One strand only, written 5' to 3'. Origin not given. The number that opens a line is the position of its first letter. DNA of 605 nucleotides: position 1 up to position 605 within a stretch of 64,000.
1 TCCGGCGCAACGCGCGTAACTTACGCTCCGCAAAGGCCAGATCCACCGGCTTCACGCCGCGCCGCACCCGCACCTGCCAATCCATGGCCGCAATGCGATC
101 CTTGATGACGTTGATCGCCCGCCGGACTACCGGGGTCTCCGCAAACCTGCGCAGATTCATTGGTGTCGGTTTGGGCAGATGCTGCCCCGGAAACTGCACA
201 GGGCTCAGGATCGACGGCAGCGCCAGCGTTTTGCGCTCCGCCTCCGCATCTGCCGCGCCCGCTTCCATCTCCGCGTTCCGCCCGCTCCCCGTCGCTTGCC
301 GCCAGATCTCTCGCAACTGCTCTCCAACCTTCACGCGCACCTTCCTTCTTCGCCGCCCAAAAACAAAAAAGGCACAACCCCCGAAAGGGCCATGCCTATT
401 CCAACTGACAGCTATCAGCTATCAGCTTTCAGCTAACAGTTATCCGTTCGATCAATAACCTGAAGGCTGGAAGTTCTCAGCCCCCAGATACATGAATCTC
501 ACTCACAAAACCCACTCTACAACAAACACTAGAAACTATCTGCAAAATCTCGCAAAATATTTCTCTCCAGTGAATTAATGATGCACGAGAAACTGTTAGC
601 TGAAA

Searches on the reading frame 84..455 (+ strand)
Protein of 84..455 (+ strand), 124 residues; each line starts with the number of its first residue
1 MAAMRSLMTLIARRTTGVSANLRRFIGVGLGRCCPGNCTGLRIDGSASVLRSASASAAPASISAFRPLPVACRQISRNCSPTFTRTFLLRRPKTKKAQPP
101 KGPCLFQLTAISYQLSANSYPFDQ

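Call 62: search_protein_families(library=padloc, alignment_id=A5, max_evalue=0.00001)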
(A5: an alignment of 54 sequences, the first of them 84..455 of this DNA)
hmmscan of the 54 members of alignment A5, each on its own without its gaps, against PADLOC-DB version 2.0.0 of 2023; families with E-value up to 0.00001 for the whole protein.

A. member 1, window:84-455:+ (124 aa): 0 families

B. families by the number of members that match (of 54 scanned): 29 families (the first 25 are shown)
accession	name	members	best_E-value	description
PDLC04134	mad2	2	7.5e-09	mads_2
PDLC04869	PDC-S05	1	1.9e-52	-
PDLC04856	PDC-S05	1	2.6e-51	-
PDLC04030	PD-T4-2_B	1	2.9e-35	-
PDLC04849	PDC-S05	1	3.3e-34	-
PDLC01673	Cas12f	1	3.5e-33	CAS-V-F; effector__SPE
PDLC01677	Cas12f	1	4.9e-33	Cas14b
PDLC00932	Cas12u3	1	3.6e-24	Cas12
PDLC01699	Cas12f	1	1e-22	CAS-V-F; effector__SPE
PDLC01039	Csx1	1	3.5e-19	found elsewhere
PDLC01691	Cas12f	1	6.2e-19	CAS-V-F; effector__SPE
PDLC02903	pVip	1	1.1e-12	Viperins not associated with kinases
PDLC02904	pVip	1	1.2e-11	Viperins associated with kinases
PDLC04766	PDC-M66A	1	1.4e-11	-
PDLC01669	Cas12e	1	2.4e-11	CAS-V-E; effector__SPE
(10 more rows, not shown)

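Call 63: search_protein_families(library=pfam, alignment_id=A5, max_evalue=1e-8)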
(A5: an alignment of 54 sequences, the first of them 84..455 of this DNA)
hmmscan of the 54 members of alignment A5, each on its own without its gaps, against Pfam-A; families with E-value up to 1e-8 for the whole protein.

A. member 1, window:84-455:+ (124 aa): 0 families

B. families by the number of members that match (of 54 scanned): 49 families (the first 25 are shown)
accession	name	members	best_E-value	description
PF12969.12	DUF3857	5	5.8e-14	Domain of Unknown Function with PDB structure (DUF3857)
PF25183.1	OMP_b-brl_4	1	6.1e-100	Outer membrane beta barrel domain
PF01112.23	Asparaginase_2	1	1.3e-94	Asparaginase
PF02572.21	CobA_CobO_BtuR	1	1.1e-64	ATP:corrinoid adenosyltransferase BtuR/CobO/CobP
PF02545.19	Maf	1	2.5e-61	Maf-like protein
PF13614.12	AAA_31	1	2.8e-60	AAA domain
PF07722.19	Peptidase_C26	1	3.5e-56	Peptidase C26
PF01641.26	SelR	1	6.6e-51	SelR domain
PF09965.14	DUF2199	1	7.9e-43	Uncharacterized protein conserved in bacteria (DUF2199)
PF01042.26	Ribonuc_L-PSP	1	1e-41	Endoribonuclease L-PSP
PF01522.26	Polysacc_deac_1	1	2.1e-37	Polysaccharide deacetylase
PF02527.21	GidB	1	4.7e-34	rRNA small subunit methyltransferase G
PF00712.24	DNA_pol3_beta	1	7.1e-34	DNA polymerase III beta subunit, N-terminal domain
PF17762.8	HTH_ParB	1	3.5e-33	ParB HTH domain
PF10543.14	ORF6N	1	7.8e-33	ORF6N domain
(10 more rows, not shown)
